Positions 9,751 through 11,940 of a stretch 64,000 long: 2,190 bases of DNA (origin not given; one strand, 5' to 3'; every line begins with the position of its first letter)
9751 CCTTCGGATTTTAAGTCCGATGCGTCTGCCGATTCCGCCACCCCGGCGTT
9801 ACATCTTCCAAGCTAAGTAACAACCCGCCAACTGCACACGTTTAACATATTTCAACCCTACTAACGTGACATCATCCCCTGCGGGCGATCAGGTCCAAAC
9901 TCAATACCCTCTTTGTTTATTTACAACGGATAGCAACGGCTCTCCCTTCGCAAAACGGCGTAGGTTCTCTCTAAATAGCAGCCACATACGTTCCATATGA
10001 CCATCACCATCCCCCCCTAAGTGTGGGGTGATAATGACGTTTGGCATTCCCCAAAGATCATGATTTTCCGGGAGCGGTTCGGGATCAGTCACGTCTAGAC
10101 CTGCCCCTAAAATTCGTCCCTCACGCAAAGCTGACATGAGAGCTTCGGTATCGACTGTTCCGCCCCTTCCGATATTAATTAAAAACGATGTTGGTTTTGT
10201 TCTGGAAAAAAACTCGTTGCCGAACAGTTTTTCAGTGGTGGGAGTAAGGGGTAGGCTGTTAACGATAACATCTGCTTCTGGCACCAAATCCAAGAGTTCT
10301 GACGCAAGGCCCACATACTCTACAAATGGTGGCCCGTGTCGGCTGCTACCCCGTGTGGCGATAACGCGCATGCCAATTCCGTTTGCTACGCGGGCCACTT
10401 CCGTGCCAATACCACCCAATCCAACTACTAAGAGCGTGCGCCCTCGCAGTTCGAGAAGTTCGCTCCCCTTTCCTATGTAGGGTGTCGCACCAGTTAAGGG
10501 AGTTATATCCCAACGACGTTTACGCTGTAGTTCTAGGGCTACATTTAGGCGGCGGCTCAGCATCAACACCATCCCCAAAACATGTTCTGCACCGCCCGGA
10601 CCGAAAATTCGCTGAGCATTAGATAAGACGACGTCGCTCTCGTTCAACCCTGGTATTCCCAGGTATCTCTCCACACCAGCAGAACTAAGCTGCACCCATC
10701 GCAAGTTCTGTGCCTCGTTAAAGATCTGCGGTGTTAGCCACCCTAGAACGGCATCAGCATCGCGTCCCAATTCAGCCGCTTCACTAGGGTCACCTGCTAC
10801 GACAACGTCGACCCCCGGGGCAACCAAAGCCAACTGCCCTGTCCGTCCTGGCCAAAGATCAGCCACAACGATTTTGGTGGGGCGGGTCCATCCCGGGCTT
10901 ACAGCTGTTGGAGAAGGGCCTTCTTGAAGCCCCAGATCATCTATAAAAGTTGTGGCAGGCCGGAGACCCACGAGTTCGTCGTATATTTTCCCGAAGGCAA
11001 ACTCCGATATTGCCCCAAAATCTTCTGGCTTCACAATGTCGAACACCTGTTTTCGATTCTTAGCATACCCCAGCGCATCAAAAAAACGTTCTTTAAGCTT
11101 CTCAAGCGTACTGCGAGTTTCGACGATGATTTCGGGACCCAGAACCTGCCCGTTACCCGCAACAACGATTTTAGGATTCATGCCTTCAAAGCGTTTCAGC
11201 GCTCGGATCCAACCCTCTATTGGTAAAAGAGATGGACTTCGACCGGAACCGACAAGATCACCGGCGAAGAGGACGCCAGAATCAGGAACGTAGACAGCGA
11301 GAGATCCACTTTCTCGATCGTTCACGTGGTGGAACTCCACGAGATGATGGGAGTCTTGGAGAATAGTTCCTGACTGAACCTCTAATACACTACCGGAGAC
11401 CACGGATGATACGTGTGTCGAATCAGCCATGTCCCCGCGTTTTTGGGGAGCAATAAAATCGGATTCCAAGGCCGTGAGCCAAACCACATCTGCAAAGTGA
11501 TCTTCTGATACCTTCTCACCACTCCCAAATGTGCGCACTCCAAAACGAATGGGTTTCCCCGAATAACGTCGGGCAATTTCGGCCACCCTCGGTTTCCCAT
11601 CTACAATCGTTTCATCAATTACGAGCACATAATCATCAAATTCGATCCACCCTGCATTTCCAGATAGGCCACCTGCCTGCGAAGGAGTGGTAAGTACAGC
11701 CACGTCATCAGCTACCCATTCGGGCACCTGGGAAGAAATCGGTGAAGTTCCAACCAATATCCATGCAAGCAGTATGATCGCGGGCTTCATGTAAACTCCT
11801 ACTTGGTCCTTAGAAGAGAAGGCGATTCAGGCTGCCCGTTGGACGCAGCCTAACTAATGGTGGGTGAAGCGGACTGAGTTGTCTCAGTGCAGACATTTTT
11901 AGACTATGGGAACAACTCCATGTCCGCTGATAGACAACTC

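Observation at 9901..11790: Exported fusion of a metal-motif-degenerate MBL-like domain to an NAD-dependent D-2-hydroxyacid dehydrogenase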

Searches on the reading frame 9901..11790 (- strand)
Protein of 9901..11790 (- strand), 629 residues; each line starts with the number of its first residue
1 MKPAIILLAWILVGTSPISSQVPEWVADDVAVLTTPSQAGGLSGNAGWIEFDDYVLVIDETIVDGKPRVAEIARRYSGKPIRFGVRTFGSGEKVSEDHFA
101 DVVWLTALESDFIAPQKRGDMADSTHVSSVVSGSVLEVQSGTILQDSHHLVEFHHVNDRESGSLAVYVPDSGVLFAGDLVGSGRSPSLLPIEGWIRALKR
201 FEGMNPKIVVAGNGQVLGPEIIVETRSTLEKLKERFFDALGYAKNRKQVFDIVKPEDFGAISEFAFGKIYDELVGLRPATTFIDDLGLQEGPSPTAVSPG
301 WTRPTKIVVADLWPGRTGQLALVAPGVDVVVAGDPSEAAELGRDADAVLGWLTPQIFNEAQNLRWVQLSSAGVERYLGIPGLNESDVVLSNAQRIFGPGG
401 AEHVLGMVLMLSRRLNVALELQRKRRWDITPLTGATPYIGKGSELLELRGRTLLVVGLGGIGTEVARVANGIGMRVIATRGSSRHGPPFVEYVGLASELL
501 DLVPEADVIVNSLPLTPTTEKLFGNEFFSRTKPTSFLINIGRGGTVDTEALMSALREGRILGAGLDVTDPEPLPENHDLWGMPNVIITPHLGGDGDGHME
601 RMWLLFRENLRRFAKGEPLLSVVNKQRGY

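Call 3: search_protein_families(library=pfam, proteins=[window:9901-11790:-], max_evalue=1)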
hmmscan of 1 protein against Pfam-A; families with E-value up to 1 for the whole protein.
window:9901-11790:- (629 aa): 4 families
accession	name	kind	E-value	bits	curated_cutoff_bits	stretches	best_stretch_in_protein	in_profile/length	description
PF02826.25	2-Hacid_dh_C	-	1.3e-49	168.4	25.1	1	405-592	1-178/178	D-isomer specific 2-hydroxyacid dehydrogenase, NAD binding domain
PF00753.33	Lactamase_B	-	4.6e-06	27.1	22.7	1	144-212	115-195/196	Metallo-beta-lactamase superfamily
PF00389.36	2-Hacid_dh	-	0.0024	18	24.6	1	334-624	29-134/134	D-isomer specific 2-hydroxyacid dehydrogenase, catalytic domain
PF00899.27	ThiF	-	0.31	10.6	28.1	1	446-477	16-47/238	ThiF family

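Call 4: search_protein_families(library=ncbifam, proteins=[window:9901-11790:-], max_evalue=1)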
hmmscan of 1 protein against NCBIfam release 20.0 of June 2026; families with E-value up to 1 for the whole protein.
window:9901-11790:- (629 aa): 32 families (the best 25 are shown)
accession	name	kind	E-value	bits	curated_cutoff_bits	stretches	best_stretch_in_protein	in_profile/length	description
NF041369.1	Dhydh_Halo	equivalog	3.9e-52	177.4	400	1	343-620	39-301/305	D-2-hydroxyacid dehydrogenase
NF009714.1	PRK13243.1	equivalog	5.4e-41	141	455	1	343-626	44-325/332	glyoxylate reductase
NF005069.0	PRK06487.1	equivalog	2.6e-36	125.3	448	1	352-621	59-318/320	2-hydroxyacid dehydrogenase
TIGR01327.1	PGDH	equivalog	1.2e-35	123.3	454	1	353-625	53-312/525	phosphoglycerate dehydrogenase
NF011938.0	PRK15409.1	equivalog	1.3e-29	103.2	492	1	355-594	59-289/324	glyoxylate/hydroxypyruvate reductase GhrB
NF005387.0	PRK06932.1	equivalog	1.9e-29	102.7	492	1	400-614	102-310/314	2-hydroxyacid dehydrogenase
NF008759.0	PRK11790.1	equivalog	6.9e-28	97.4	404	1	400-612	113-315/410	phosphoglycerate dehydrogenase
NF006263.0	PRK08410.1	equivalog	4.9e-25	88.6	389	1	353-616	54-309/311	D-2-hydroxyacid dehydrogenase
NF005750.0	PRK07574.1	equivalog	2.3e-22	79.6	329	1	399-619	150-362/386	NAD-dependent formate dehydrogenase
NF012013.0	PRK15469.1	equivalog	2.1e-20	73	403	1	452-629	138-312/312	glyoxylate/hydroxypyruvate reductase GhrA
NF005027.0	PRK06436.1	equivalog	3.6e-20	72.3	261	1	361-625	48-290/303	2-hydroxyacid dehydrogenase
NF000492.1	vanH_gen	exception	1.3e-19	70.4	540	1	447-571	138-255/312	D-lactate dehydrogenase VanH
NF001309.0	PRK00257.1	equivalog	2.6e-17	62.8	434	1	446-593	112-257/379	4-phosphoerythronate dehydrogenase PdxB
NF000128.1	vanH-Sc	exception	7.9e-17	61.4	650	1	447-571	158-275/337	D-lactate dehydrogenase VanH-Sc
NF006374.0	PRK08605.1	subfamily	2.3e-15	56.5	356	1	370-569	77-264/332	D-lactate dehydrogenase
TIGR04558.1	SoxH_rel_PQQ_1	hypoth_equivalog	1.8e-09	37.1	300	1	138-262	137-263/285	quinoprotein relay system zinc metallohydrolase 1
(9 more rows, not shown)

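Call 5: search_solved_structures(query=window:9901-11790:-, max_evalue=1, show_alignments=2)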
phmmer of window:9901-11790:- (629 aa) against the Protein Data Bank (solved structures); distinct sequences matched with E-value up to 1: 172 (the best 60 are shown).
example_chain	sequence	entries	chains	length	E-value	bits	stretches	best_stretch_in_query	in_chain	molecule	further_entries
3evt_A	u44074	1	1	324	5.9e-42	147.3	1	360-629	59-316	Phosphoglycerate dehydrogenase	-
8hpg_A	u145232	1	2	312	3.8e-41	144.6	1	325-629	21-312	Phenylpyruvate reductase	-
3hg7_A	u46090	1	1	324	1.4e-39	139.4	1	331-629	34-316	D-isomer specific 2-hydroxyacid dehydrogenase family protein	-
2cuk_A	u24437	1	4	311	1.9e-34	122.5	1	354-616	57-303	glycerate dehydrogenase/glyoxylate reductase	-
1wwk_A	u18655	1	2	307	3.6e-32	114.9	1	323-615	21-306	phosphoglycerate dehydrogenase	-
5aov_A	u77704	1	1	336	3.9e-32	114.8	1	341-626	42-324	GLYOXYLATE REDUCTASE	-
6bii_A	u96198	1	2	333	5.4e-31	111.1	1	343-626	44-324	Glyoxylate reductase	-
2dbq_A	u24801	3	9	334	5.2e-30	107.8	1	354-625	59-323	Glyoxylate reductase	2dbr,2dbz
5tx7_A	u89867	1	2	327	2.5e-29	105.6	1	361-624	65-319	D-isomer specific 2-hydroxyacid dehydrogenase family protein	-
5mh5_A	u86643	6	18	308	3.5e-29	105.1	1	345-621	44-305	D-2-hydroxyacid dehydrogenase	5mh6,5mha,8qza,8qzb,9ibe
2h1s_A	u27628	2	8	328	2.6e-28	102.2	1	361-621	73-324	Glyoxylate reductase/hydroxypyruvate reductase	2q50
2gcg_A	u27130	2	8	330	2.6e-28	102.2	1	361-621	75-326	Glyoxylate reductase/hydroxypyruvate reductase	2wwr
4n18_A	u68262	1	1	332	1.3e-27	99.9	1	341-629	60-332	D-isomer specific 2-hydroxyacid dehydrogenase family protein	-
9whb_A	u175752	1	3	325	7.9e-26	94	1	444-617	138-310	3-phosphoglycerate dehydrogenase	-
4z0p_A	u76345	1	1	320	3.1e-25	92.1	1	319-629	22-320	NAD-dependent dehydrogenase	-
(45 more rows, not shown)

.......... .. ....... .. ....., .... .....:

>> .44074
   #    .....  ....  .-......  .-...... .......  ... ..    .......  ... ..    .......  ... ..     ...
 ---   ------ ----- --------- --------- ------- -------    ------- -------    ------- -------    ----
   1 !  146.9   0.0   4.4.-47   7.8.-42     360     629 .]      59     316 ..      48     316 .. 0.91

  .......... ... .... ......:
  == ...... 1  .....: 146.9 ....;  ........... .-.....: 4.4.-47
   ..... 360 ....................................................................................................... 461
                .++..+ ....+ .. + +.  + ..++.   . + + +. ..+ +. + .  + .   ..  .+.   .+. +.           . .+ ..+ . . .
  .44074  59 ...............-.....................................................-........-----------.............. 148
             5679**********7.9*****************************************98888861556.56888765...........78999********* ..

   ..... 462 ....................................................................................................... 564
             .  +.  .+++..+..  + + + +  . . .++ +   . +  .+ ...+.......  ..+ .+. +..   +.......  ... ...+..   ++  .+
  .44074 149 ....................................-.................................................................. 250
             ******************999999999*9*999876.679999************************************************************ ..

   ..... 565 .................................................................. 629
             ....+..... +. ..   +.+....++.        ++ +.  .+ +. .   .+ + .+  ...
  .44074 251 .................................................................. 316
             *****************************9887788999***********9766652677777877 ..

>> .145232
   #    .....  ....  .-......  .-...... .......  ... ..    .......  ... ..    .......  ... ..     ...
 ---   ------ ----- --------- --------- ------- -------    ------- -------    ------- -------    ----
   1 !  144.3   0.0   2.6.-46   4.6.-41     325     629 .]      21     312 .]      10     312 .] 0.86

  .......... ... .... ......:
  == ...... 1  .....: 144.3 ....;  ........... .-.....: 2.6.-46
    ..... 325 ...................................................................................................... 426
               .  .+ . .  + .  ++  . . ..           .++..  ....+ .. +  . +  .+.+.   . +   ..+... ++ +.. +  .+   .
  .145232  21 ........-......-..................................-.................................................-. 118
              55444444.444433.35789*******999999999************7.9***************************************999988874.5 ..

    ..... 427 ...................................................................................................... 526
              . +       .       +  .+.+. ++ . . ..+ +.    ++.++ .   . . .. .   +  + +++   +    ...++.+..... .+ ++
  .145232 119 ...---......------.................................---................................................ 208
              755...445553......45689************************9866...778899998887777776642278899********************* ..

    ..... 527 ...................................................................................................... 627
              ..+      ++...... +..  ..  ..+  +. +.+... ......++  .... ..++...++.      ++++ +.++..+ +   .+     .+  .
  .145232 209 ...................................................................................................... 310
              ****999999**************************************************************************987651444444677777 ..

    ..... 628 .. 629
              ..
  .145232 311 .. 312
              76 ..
